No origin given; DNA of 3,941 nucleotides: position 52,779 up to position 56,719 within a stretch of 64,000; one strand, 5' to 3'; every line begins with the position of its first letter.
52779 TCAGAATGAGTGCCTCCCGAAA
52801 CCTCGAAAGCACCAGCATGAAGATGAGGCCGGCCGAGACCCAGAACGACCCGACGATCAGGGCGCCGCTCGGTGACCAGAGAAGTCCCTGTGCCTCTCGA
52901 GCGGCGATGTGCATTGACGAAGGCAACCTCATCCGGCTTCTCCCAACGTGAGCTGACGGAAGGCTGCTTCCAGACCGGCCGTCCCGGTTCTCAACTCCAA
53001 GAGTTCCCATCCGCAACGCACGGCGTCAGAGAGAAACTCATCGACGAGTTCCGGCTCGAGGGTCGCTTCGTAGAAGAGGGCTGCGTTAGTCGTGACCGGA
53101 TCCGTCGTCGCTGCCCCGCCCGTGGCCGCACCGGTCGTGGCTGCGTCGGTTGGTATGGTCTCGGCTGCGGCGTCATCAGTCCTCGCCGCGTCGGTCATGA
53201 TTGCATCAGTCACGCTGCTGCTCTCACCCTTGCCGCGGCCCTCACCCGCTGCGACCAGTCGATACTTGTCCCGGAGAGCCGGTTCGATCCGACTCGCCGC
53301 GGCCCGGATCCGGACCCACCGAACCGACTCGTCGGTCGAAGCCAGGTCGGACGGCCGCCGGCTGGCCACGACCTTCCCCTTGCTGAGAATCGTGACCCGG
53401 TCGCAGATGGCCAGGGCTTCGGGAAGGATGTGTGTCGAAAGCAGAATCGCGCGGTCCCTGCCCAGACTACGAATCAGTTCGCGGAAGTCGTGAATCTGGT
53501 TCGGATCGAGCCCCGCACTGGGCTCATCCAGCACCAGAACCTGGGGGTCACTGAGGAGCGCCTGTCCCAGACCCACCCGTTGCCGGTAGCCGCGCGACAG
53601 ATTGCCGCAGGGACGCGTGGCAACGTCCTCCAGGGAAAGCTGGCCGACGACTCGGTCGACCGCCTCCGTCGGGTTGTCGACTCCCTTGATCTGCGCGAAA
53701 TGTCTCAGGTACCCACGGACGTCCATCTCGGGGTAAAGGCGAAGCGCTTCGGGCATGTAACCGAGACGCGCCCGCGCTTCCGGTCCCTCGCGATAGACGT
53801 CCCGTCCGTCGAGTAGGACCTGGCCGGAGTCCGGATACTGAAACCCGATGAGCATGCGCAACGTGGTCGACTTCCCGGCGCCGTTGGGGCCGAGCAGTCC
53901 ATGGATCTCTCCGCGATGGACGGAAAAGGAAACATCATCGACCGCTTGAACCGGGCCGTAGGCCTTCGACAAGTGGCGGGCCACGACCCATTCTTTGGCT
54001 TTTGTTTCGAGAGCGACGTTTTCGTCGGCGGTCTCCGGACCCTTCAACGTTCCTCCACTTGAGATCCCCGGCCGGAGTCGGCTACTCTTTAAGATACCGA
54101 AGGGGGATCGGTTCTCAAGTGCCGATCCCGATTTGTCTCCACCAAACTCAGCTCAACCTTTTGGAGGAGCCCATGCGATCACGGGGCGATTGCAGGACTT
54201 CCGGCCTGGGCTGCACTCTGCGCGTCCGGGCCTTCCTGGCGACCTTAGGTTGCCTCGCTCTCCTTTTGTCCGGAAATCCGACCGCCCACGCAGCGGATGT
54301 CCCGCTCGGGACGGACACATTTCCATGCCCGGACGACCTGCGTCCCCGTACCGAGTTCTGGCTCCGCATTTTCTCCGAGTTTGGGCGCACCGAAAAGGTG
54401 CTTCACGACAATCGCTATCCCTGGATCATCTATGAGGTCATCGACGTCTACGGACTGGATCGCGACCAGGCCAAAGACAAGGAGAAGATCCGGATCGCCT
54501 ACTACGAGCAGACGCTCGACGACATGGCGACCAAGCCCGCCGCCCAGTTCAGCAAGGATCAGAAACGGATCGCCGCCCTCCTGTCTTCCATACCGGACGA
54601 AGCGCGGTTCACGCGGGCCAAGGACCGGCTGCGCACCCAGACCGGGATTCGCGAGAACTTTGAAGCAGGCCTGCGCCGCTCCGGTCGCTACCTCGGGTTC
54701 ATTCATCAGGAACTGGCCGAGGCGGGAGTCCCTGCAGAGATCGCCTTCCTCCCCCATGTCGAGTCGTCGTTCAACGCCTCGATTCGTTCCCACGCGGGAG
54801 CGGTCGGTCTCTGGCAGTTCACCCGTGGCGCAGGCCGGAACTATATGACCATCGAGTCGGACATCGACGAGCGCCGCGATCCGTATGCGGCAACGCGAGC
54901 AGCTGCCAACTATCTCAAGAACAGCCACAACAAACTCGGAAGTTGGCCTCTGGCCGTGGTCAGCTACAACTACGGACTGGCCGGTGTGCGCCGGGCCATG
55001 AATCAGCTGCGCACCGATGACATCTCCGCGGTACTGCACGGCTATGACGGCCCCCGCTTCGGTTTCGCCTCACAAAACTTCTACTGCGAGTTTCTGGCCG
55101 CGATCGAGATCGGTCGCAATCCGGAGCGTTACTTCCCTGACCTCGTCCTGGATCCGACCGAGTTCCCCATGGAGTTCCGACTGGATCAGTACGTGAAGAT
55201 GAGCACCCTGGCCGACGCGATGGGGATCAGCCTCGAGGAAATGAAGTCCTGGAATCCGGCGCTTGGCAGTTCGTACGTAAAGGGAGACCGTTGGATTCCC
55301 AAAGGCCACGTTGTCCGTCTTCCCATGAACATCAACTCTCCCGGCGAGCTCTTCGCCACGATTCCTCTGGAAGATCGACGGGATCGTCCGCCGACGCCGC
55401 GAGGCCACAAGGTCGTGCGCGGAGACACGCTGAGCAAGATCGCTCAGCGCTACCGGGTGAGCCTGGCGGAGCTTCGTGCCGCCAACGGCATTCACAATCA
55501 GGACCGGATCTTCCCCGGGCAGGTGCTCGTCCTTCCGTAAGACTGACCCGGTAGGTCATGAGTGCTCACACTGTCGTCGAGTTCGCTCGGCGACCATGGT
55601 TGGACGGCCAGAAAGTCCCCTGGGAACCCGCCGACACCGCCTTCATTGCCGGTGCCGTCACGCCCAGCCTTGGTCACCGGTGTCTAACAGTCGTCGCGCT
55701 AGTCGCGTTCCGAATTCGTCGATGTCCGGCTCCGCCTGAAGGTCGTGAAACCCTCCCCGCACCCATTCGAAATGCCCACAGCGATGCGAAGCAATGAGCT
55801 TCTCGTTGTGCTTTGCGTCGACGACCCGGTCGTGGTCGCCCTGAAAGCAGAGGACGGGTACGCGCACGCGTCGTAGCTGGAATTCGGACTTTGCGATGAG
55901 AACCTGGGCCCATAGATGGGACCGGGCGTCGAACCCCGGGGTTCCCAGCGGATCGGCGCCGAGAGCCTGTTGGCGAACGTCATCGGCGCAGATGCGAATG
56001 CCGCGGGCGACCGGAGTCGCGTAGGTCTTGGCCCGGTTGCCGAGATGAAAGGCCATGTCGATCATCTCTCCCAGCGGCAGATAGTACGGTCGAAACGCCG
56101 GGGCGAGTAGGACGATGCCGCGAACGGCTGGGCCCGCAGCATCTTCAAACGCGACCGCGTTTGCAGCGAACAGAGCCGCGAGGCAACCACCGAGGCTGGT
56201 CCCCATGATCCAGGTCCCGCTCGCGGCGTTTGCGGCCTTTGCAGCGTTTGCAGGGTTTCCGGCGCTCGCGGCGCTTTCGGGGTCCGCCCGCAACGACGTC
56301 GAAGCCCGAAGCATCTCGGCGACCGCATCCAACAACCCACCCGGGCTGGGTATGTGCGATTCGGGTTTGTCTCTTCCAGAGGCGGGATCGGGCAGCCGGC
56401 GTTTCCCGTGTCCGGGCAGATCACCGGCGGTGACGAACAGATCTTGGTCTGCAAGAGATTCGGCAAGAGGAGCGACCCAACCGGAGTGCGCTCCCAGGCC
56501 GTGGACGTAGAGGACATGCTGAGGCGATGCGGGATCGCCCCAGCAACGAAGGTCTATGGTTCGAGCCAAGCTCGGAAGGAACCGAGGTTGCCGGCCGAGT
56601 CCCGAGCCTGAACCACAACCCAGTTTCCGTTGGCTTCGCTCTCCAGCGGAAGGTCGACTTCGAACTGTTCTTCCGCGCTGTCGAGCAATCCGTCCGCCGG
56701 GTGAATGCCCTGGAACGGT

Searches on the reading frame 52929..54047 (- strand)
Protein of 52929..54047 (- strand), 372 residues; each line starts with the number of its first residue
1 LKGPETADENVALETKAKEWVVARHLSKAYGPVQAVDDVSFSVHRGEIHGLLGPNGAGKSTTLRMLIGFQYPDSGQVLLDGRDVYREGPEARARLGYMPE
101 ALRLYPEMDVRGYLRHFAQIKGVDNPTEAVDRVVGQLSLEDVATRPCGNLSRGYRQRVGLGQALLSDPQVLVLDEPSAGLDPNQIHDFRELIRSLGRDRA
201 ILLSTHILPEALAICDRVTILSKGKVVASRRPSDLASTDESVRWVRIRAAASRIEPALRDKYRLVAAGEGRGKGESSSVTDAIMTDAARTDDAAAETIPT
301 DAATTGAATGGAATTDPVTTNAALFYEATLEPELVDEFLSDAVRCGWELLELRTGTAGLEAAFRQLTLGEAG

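Call 35: search_protein_families(library=pfam, proteins=[window:52929-54047:-], max_evalue=0.001)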
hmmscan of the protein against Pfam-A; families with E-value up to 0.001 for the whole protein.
window:52929-54047:- (372 aa): 2 families
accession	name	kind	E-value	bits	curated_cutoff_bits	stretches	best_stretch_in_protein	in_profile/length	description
PF00005.33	ABC_tran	-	3.2e-32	112.4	25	1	37-177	2-136/137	ABC transporter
PF13304.12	AAA_21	-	3.8e-13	50.6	27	1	133-210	221-301/304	AAA domain, putative AbiEii toxin, Type IV TA system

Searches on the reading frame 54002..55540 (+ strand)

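Call 35: search_protein_families(library=pfam, proteins=[window:54002-55540:+], max_evalue=0.001)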
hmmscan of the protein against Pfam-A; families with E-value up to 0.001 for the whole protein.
window:54002-55540:+ (512 aa): 3 families
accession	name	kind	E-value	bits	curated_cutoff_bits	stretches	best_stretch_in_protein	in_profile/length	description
PF01464.25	SLT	-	6.5e-22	77.7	21.3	1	236-341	6-113/117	Transglycosylase SLT domain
PF01476.26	LysM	-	5.6e-19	68.3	20.9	1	469-512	1-43/43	LysM domain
PF23473.1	LysM3_LYK4_5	-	0.00016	22.1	29.3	1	471-505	7-40/48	LYK4/5 LysM3 domain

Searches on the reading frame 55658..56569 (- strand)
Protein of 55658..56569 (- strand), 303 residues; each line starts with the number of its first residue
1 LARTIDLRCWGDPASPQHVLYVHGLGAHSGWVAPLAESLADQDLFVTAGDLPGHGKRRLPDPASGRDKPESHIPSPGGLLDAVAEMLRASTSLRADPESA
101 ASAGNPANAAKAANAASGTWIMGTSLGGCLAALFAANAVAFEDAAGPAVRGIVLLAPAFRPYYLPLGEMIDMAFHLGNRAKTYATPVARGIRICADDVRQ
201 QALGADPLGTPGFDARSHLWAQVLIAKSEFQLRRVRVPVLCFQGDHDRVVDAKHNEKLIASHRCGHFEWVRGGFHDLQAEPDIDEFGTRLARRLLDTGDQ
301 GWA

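Call 35: search_protein_families(library=pfam, proteins=[window:55658-56569:-], max_evalue=0.001)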
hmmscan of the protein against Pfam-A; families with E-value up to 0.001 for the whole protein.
window:55658-56569:- (303 aa): 5 families
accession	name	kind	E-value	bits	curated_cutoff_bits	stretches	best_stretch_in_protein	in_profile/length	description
PF12146.15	Hydrolase_4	-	1e-24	87.6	27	1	18-282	6-239/239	Serine aminopeptidase, S33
PF00561.26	Abhydrolase_1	-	3.1e-13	50.4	25.8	1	18-269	2-231/245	alpha/beta hydrolase fold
PF12697.13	Abhydrolase_6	-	3.6e-08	34.8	26.3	1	19-268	1-198/217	Alpha/beta hydrolase family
PF20408.4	Abhydrolase_11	-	1.6e-05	25.1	27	0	231-280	122-170/193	Alpha/beta hydrolase domain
PF03959.19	FSH1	-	0.00038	20.6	21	0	121-264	105-188/211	Serine hydrolase (FSH1)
